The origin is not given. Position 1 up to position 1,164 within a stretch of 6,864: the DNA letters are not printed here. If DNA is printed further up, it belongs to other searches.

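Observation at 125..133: G9 homopolymer inside the integrase catalytic region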

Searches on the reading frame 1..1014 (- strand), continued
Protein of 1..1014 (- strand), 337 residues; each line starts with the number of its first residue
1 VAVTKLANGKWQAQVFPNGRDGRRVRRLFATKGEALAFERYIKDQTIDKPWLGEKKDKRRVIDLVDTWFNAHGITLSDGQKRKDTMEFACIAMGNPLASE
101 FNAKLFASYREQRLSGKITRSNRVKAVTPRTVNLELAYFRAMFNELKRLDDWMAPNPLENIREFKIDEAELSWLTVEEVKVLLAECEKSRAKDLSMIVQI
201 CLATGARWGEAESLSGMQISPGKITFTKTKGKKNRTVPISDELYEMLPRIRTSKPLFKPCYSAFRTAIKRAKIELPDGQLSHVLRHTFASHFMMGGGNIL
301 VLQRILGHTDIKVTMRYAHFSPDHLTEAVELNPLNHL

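Call 28: find_encoding_contigs(protein=P0078, flank=1500, max_places=4)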
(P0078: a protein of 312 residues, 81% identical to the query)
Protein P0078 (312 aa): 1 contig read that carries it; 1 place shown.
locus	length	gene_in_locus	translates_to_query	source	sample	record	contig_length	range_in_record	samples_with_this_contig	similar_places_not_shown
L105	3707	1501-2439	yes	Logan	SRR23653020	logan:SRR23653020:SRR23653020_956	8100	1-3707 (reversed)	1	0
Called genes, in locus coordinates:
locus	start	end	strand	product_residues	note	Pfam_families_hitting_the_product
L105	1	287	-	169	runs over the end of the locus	PF06892:Phage_CP76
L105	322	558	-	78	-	-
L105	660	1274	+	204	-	PF07022:Phage_CI_repr, PF16452:Phage_CI_C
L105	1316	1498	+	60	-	PF27300:YdcA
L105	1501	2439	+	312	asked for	PF24624:Int_N, PF00589:Phage_integrase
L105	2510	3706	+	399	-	?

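Call 29: find_encoding_contigs(protein=P0077, flank=1500, max_places=4)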
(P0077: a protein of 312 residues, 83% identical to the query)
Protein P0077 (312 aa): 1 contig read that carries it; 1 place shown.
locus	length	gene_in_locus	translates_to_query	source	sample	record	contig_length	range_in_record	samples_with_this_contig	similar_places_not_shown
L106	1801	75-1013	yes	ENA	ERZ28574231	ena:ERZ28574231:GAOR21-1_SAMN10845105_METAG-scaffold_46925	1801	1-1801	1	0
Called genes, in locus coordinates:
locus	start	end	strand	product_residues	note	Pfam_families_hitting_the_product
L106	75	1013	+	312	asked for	PF24624:Int_N, PF00589:Phage_integrase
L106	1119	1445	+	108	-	-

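Call 30: find_encoding_contigs(protein=P0007, flank=1500, max_places=4)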
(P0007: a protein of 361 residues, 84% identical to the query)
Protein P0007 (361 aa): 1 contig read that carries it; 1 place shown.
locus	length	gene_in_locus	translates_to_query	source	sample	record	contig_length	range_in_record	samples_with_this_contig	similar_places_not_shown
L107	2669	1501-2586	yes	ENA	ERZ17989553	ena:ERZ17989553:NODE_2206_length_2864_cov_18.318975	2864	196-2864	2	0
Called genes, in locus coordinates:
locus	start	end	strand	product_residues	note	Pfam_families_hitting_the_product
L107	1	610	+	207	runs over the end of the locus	PF07022:Phage_CI_repr, PF16452:Phage_CI_C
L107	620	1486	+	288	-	-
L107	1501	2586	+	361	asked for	PF24624:Int_N, PF00589:Phage_integrase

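Call 44: search_dna_similar(query=window:1-1014:-, collection=phages, mode=protein, max_rows=25)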
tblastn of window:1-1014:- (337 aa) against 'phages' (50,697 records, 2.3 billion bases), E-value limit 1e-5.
Records with a match: 576; places in all: 577; records where one place covers at least 80% of the query: 340.
Best place of each record, by identity: 80-90% 3; 60-80% 17; <60% 556.
By first word of the organism name: Salmonella 98; Klebsiella 71; Pseudomonas 52; Escherichia 51; Burkholderia 47; Yersinia 46; Ralstonia 36; Vibrio 33; Bacteriophage 28; Peduovirus 19; and 32 more.
By host as written in the record: - 74; Klebsiella pneumoniae 55; Yersinia pestis EV76-CN 26; Ralstonia solanacearum 22; Salmonella sp. 18; Escherichia coli 15; Burkholderia sp. 15; Pseudomonas aeruginosa 14; and 188 more.
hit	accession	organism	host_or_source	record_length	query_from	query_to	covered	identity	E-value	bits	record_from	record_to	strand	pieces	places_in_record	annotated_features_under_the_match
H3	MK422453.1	Klebsiella phage ST13-OXA48phi12.1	Klebsiella pneumoniae ST13-OXA48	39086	1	335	99%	84.8%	0e+0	583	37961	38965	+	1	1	integrase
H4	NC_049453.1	Klebsiella phage ST13-OXA48phi12.1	Klebsiella pneumoniae ST13-OXA48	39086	1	335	99%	84.8%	0e+0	583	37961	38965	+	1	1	integrase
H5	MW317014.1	Kosakonia phage Kc166BP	Kosakonia cowanii CB166B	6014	1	335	99%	82.7%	0e+0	573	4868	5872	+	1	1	recombinase/integrase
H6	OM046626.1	Yersinia phage vB_YenM_06.16-2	Yersinia enterocolitica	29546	1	335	99%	68.7%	1e-153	482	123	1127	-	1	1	integrase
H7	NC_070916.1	Yersinia phage vB_YenM_06.16-2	Yersinia enterocolitica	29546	1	335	99%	68.7%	1e-153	482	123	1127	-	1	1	integrase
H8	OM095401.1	Yersinia phage vB_YenM_324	Yersinia enterocolitica 324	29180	1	334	99%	61.8%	8e-134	425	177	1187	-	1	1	integrase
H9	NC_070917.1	Yersinia phage vB_YenM_324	Yersinia enterocolitica 324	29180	1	334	99%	61.8%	8e-134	425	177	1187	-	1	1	integrase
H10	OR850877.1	Salmonella phage S.Kent 1-2-1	Salmonella enterica subsp. enterica ...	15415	1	334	99%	61.2%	1e-128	410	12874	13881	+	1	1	record has no annotation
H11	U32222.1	Escherichia phage 186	-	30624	1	337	100%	60.2%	9e-129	411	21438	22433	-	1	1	int: Int | cI: CI repressor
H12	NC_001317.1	Escherichia phage 186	-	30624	1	337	100%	60.2%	9e-129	411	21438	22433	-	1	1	int: integrase | cI: transcriptional repressor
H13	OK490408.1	Klebsiella phage Kp4852-2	Klebsiella pneumoniae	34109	1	337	100%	60.2%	2e-128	410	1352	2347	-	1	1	record has no annotation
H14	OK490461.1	Klebsiella phage Kp4882-2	Klebsiella pneumoniae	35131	1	334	99%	60.5%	7e-128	408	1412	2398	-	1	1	record has no annotation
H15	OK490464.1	Klebsiella phage Kp4884-2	Klebsiella pneumoniae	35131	1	334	99%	60.5%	7e-128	408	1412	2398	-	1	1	record has no annotation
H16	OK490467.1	Klebsiella phage Kp4885-2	Klebsiella pneumoniae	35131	1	334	99%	60.5%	7e-128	408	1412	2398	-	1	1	record has no annotation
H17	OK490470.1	Klebsiella phage Kp4886-2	Klebsiella pneumoniae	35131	1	334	99%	60.5%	7e-128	408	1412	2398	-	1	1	record has no annotation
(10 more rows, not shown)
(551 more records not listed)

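Call 45: get_annotated_region(hit=H12, flank=100)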
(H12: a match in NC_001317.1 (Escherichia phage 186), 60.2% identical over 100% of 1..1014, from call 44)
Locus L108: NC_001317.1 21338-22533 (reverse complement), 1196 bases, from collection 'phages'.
description: Escherichia phage 186, complete genome.
organism: Escherichia phage 186 (NCBI taxid 2681630)
taxonomy: Viruses; Duplodnaviria; Heunggongvirae; Uroviricota; Caudoviricetes; Peduoviridae; Eganvirus; Eganvirus ev186
host: -; source: -; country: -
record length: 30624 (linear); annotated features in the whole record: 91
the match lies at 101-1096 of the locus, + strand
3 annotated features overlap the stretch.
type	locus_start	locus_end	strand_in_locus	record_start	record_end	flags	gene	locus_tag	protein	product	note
CDS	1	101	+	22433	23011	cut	cI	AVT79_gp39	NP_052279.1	transcriptional repressor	immunity repressor; DNA-binding protein; has positive and negative autoregulation by control of pL; maintenance of ...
CDS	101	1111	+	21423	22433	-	int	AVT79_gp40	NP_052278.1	integrase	-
CDS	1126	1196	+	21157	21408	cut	-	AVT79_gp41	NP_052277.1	Orf69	-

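Call 53: find_encoding_contigs(protein=P0130, flank=1000, max_places=4)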
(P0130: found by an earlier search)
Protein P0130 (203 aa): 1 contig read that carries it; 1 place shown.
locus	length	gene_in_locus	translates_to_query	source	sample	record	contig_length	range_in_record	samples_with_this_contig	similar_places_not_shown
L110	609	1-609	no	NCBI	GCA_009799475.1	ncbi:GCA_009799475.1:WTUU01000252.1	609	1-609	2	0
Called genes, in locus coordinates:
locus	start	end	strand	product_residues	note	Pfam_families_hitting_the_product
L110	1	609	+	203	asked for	PF24624:Int_N, PF00589:Phage_integrase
